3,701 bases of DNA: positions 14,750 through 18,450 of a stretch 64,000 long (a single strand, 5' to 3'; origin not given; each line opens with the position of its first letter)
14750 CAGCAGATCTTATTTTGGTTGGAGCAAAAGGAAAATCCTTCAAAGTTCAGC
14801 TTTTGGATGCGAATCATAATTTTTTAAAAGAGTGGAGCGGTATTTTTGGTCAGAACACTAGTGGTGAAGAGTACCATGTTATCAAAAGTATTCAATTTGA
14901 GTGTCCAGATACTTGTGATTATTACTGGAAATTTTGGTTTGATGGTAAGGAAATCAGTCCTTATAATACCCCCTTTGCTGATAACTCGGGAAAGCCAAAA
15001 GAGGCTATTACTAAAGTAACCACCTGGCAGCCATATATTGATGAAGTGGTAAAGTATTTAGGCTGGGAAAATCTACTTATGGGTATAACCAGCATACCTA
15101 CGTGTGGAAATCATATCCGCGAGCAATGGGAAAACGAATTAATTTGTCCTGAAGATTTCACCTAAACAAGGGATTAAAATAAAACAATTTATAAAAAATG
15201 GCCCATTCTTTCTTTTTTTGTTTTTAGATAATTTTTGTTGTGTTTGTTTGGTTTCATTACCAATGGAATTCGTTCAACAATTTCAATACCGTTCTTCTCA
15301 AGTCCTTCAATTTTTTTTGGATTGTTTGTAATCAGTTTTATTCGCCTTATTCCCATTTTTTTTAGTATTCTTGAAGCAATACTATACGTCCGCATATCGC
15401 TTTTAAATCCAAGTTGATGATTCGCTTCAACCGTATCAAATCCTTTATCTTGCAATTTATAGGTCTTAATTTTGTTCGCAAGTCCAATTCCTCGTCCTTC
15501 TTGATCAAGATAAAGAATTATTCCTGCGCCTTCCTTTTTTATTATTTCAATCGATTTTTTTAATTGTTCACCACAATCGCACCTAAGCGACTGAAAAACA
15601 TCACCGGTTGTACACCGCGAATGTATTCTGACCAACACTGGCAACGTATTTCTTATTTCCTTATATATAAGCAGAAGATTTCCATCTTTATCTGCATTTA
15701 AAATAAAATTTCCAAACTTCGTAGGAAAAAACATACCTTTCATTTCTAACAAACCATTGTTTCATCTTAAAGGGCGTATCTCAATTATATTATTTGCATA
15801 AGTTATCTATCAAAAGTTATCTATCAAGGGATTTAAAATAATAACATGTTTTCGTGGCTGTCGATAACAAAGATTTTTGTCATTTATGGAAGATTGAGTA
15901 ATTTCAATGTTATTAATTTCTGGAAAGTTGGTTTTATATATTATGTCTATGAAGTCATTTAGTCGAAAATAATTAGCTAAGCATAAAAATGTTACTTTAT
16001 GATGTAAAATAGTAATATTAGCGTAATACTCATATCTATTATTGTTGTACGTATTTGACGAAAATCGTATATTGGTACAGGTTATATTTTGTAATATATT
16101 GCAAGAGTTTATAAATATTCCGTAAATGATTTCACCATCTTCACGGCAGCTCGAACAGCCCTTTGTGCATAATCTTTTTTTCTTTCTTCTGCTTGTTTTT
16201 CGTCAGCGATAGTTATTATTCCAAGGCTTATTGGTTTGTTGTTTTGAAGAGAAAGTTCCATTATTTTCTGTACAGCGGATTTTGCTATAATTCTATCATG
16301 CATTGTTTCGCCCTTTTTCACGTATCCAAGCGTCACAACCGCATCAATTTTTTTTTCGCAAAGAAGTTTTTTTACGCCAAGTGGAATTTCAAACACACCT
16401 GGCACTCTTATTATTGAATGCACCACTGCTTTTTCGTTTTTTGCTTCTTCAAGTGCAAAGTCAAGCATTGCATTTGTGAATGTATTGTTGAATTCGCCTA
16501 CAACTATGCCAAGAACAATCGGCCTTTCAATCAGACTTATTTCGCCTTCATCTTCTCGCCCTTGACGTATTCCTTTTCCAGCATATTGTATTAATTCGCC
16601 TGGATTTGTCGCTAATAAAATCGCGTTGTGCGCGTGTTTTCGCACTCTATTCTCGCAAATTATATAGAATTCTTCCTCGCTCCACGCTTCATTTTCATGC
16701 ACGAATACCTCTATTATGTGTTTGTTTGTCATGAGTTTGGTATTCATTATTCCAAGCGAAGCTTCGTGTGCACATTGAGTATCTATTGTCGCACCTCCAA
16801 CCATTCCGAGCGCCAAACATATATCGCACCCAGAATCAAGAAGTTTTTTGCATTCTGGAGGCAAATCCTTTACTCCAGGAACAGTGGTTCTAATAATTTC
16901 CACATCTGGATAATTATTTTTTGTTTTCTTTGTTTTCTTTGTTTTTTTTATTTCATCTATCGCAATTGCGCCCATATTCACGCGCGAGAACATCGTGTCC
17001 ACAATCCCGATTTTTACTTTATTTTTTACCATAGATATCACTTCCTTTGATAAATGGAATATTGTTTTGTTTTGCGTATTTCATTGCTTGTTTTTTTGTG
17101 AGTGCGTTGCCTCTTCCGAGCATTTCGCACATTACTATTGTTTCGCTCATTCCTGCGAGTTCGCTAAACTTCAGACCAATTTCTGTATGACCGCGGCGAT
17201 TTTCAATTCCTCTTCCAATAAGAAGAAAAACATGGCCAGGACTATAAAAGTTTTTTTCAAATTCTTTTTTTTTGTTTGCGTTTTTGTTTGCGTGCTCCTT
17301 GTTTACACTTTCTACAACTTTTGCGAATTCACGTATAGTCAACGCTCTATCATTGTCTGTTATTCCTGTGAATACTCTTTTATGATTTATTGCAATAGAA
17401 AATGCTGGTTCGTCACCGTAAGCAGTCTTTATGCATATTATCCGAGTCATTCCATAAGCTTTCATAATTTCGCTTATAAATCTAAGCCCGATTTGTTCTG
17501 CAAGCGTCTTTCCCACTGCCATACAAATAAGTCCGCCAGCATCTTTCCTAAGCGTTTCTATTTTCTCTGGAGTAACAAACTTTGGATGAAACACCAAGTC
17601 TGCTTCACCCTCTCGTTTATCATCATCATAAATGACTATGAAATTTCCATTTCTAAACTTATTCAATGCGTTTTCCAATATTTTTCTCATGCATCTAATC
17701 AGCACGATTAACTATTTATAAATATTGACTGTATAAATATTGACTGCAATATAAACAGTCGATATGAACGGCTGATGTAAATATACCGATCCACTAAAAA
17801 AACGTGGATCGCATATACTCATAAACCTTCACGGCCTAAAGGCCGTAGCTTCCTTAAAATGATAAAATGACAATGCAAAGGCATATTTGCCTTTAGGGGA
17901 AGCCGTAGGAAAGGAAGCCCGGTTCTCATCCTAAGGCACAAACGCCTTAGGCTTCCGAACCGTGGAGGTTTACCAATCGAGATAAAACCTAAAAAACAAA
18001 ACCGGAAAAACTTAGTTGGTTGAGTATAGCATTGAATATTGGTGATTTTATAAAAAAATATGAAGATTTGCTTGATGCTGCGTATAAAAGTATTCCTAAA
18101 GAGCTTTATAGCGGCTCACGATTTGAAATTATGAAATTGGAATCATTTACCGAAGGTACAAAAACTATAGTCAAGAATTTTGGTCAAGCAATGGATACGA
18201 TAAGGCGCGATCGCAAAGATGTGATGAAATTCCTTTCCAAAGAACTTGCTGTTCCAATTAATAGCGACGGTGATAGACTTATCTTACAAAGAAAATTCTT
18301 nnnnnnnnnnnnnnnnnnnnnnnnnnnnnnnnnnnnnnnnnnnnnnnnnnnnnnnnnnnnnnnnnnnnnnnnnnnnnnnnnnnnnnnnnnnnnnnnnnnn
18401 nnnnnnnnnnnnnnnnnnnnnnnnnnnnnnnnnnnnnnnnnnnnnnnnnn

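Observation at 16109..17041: Single-ORF fusion of archaeal riboflavin synthase (RibC) and lumazine synthase (RibH).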

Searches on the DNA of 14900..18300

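Call 26: search_rna_families(source=window, start=14900, end=18300, threshold=evalue, max_evalue=1)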
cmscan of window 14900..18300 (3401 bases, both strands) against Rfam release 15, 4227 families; matches with E-value up to 1: 0.
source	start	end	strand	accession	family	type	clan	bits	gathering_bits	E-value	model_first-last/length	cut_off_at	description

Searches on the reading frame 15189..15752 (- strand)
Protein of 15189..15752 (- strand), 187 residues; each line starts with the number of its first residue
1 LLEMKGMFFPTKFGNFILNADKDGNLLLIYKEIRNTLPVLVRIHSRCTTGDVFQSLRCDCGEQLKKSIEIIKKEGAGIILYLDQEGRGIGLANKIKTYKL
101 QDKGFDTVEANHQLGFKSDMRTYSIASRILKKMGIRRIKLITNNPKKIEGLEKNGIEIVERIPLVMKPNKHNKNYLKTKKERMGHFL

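Call 3: search_protein_families(library=pfam, proteins=[window:15189-15752:-], max_evalue=0.01)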
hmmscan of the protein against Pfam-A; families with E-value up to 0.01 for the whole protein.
window:15189-15752:- (187 aa): 1 family
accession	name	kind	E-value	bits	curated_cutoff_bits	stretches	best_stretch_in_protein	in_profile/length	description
PF00925.25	GTP_cyclohydro2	-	9.2e-60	201.4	23.3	1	9-163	8-165/165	GTP cyclohydrolase II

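Call 4: search_protein_families(library=ncbifam, proteins=[window:15189-15752:-], max_evalue=0.01)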
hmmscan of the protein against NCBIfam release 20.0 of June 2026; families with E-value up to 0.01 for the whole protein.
window:15189-15752:- (187 aa): 9 families
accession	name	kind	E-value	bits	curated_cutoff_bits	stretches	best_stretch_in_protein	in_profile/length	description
NF001591.0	PRK00393.1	subfamily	7.4e-74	247.5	148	1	15-187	23-194/199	GTP cyclohydrolase II RibA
TIGR00505.1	ribA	equivalog_domain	7.9e-73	244.1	205.85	1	9-187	8-191/191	GTP cyclohydrolase II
NF006803.0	PRK09311.1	equivalog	9.3e-72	242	569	1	9-187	220-404/417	bifunctional 3,4-dihydroxy-2-butanone-4-phosphate synthase/GTP cyclohydrolase II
NF006806.0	PRK09319.1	equivalog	2.2e-70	237.9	764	1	9-187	224-409/561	bifunctional 3,4-dihydroxy-2-butanone-4-phosphate synthase/GTP cyclohydrolase II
NF006805.0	PRK09318.1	equivalog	1.4e-68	231.7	486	1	9-186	200-379/387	bifunctional 3,4-dihydroxy-2-butanone-4-phosphate synthase/GTP cyclohydrolase II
NF006456.0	PRK08815.1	equivalog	5.4e-62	210.2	464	1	37-187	215-365/376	GTP cyclohydrolase II RibA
NF005536.0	PRK07198.1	equivalog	7.4e-15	54.7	403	1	36-164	237-376/419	GTP cyclohydrolase II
NF010626.1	PRK14019.1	equivalog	1.9e-12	46.8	513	1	14-160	218-359/364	bifunctional 3,4-dihydroxy-2-butanone-4-phosphate synthase/GTP cyclohydrolase II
NF006804.0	PRK09314.1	equivalog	1.5e-05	24.4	432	1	116-162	290-337/339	bifunctional 3,4-dihydroxy-2-butanone 4-phosphate synthase/GTP cyclohydrolase II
